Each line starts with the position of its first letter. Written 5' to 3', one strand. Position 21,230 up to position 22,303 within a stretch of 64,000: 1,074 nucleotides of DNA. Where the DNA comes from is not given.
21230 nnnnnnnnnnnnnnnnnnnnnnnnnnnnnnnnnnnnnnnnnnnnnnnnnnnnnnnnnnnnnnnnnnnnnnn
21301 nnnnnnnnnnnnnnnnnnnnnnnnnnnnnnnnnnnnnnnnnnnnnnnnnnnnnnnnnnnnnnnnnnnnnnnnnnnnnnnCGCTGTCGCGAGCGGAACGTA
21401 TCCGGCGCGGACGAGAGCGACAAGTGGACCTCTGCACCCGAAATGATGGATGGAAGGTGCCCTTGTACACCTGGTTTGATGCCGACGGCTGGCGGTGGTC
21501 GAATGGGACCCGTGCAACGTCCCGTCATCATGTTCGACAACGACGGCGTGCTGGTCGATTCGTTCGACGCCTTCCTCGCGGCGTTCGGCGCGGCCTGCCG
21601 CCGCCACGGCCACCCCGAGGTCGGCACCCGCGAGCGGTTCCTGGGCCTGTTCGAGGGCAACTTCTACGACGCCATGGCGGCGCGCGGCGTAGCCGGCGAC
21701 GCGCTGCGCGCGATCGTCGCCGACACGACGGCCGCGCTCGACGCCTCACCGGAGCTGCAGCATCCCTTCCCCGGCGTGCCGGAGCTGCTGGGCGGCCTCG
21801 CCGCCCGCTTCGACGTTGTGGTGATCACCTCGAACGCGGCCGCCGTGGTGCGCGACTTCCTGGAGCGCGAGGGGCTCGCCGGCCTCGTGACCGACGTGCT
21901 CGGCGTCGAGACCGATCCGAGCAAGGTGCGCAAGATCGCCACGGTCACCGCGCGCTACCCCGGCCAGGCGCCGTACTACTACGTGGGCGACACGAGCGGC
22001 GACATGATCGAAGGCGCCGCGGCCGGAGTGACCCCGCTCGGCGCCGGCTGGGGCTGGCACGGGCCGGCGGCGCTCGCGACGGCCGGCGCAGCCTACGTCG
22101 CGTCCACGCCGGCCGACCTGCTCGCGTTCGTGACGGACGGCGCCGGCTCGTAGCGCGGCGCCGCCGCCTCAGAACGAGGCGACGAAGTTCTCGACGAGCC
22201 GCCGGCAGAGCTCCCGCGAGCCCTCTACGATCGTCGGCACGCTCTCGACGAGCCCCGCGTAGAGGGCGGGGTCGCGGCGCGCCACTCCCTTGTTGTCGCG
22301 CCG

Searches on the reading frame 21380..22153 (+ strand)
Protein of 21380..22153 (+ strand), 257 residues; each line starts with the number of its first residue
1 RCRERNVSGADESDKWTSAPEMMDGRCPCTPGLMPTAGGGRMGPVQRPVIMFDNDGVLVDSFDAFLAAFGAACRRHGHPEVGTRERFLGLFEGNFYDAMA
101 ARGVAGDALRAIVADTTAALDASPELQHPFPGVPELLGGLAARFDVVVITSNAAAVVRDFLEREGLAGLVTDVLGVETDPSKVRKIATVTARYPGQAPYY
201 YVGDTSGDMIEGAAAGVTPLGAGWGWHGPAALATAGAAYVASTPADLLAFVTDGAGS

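Call 11: search_protein_families(library=pfam, proteins=[window:21380-22153:+], max_evalue=0.01)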
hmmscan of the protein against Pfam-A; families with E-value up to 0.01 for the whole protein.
window:21380-22153:+ (257 aa): 3 families
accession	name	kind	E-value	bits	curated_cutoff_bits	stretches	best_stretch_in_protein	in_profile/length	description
PF13419.12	HAD_2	-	7.4e-12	46.2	23.8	1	50-218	1-174/178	Haloacid dehalogenase-like hydrolase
PF12710.13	HAD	-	5.3e-06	27.4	27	1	50-209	1-185/189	haloacid dehalogenase-like hydrolase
PF00702.32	Hydrolase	-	4.3e-05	24.4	26.4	1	49-216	3-191/191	haloacid dehalogenase-like hydrolase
